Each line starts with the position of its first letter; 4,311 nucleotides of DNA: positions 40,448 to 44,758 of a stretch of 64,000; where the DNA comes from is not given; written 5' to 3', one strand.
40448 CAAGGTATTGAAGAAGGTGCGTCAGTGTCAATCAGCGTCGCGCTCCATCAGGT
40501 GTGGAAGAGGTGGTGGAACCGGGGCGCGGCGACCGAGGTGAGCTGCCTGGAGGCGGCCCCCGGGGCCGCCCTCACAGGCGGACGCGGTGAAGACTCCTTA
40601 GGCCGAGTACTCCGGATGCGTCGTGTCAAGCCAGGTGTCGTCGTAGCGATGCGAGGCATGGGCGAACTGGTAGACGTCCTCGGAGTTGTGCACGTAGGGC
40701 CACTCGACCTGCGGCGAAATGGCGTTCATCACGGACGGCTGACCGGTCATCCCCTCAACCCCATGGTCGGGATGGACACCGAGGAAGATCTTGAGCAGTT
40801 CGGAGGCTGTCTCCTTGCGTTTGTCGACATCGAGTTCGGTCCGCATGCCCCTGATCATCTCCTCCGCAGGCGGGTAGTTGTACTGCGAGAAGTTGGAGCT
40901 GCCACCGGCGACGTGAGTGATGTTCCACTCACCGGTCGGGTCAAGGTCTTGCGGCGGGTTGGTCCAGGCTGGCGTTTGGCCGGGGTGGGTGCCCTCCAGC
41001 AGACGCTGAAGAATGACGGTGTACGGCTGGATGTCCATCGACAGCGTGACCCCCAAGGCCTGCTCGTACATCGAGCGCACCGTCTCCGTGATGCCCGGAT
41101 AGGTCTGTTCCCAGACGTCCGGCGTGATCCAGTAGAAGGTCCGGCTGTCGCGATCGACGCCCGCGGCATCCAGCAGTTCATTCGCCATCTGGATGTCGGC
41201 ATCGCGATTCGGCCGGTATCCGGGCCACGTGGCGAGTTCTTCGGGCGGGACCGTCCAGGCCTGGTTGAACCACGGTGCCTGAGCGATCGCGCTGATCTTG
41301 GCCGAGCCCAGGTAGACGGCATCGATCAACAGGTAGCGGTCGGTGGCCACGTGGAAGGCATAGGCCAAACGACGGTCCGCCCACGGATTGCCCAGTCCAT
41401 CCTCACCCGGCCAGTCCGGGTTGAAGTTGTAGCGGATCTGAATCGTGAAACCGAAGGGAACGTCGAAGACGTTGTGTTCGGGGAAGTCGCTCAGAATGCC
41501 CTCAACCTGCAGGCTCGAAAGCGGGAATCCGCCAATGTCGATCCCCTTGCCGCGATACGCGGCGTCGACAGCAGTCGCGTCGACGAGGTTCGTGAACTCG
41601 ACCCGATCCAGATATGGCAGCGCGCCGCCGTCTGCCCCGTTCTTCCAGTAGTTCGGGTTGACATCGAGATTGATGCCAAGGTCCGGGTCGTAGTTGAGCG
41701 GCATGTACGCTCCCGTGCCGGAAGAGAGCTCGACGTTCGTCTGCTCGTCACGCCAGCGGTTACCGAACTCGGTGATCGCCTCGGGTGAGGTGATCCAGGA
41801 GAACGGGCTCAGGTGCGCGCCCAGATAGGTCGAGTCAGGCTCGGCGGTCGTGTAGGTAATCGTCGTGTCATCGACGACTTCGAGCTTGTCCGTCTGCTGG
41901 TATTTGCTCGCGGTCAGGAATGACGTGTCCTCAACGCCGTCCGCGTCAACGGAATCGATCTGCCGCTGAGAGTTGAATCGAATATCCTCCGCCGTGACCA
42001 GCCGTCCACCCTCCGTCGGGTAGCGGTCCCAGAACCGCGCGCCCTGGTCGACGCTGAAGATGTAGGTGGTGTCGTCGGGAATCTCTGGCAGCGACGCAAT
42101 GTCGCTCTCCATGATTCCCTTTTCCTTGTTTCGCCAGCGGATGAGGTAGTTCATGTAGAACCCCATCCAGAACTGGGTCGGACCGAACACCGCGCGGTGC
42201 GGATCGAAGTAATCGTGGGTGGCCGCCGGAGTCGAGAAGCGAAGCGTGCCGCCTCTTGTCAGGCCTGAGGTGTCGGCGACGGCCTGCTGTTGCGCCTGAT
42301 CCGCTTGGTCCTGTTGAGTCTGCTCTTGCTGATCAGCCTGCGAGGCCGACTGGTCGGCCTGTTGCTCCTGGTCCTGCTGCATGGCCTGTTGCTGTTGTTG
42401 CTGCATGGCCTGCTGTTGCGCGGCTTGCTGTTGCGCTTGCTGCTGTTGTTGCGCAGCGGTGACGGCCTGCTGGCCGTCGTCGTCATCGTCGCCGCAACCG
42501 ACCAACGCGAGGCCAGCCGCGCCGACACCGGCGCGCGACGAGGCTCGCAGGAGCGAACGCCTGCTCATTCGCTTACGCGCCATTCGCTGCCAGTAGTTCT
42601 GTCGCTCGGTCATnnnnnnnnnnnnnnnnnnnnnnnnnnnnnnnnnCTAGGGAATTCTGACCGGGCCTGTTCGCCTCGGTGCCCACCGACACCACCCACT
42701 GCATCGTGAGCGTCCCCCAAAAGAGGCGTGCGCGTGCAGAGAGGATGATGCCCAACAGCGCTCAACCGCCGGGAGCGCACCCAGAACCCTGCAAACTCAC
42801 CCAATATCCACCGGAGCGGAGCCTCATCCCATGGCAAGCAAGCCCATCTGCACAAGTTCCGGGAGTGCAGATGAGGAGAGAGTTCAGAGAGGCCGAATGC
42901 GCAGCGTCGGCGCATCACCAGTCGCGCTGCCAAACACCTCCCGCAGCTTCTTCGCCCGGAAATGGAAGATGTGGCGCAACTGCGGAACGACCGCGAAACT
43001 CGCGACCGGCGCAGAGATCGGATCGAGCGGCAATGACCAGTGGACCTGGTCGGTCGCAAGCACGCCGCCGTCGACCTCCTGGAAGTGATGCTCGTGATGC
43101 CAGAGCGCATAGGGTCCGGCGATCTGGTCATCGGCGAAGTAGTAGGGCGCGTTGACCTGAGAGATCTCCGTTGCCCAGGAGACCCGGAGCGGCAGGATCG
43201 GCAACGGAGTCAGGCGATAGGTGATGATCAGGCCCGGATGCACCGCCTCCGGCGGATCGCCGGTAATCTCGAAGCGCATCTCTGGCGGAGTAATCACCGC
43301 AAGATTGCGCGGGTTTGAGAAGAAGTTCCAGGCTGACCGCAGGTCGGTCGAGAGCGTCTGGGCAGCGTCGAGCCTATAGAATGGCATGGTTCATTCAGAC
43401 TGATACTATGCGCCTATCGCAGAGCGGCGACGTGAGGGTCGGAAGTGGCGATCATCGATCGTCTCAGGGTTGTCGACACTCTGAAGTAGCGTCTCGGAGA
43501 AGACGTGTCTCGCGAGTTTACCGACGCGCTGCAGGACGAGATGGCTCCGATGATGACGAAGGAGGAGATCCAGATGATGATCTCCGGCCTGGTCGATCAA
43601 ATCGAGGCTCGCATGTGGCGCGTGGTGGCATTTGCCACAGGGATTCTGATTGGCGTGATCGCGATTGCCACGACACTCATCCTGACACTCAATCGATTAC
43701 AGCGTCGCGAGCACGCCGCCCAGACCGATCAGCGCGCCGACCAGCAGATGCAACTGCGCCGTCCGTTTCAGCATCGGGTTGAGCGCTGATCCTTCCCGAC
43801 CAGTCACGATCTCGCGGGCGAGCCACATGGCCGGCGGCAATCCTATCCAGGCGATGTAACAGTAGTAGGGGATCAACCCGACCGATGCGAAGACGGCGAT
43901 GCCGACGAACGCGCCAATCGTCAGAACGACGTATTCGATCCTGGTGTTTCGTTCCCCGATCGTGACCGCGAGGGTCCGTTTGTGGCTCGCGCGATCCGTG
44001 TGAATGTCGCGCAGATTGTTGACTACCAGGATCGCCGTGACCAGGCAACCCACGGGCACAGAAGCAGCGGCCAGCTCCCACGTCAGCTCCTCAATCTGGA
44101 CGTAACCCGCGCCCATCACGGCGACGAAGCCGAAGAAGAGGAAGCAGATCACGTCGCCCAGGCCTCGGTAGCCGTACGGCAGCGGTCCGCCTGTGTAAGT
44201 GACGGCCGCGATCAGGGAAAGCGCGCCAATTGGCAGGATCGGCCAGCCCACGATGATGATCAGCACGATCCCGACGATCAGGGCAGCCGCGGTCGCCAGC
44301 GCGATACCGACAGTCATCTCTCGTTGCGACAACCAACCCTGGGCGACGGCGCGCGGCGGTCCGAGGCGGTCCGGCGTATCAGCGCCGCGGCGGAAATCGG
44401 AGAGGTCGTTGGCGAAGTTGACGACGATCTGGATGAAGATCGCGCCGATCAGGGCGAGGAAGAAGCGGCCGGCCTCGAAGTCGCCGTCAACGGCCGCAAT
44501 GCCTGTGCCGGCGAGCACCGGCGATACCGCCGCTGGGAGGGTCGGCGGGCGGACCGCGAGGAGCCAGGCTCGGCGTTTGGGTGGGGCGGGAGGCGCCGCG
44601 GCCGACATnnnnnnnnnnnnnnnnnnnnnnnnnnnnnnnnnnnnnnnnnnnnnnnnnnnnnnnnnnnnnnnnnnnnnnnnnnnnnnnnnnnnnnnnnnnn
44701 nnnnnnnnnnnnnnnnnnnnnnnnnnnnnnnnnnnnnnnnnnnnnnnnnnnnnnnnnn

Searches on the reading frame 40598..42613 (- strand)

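Call 25: search_protein_families(library=pfam, proteins=[window:40598-42613:-], max_evalue=0.00001)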
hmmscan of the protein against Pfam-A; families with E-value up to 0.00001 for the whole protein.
window:40598-42613:- (671 aa): 1 family
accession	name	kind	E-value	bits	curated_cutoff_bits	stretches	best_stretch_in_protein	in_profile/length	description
PF00496.27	SBP_bac_5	-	4e-34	118.8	32.4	1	179-558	14-354/368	Bacterial extracellular solute-binding proteins, family 5 Middle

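Call 53: search_protein_families(library=ncbifam, proteins=[window:40598-42613:-], max_evalue=0.00001)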
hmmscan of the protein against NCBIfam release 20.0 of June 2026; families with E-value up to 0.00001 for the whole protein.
window:40598-42613:- (671 aa): 2 families
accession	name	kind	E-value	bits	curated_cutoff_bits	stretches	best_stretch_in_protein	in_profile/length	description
NF043070.1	DppA_dipep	equivalog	2.4e-11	42.9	1005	1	176-602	82-486/535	dipeptide ABC transporter periplasmic-binding protein DppA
NF011684.0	PRK15104.1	equivalog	1.3e-07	30.8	947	1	233-590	151-479/543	oligopeptide ABC transporter substrate-binding protein OppA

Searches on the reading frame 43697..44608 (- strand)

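Call 25: search_protein_families(library=pfam, proteins=[window:43697-44608:-], max_evalue=0.00001)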
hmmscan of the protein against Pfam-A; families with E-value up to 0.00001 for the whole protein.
window:43697-44608:- (303 aa): 1 family
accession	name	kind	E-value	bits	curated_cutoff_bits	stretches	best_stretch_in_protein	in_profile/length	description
PF01040.23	UbiA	-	5.4e-36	124.6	34.2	1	28-274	2-238/250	UbiA prenyltransferase family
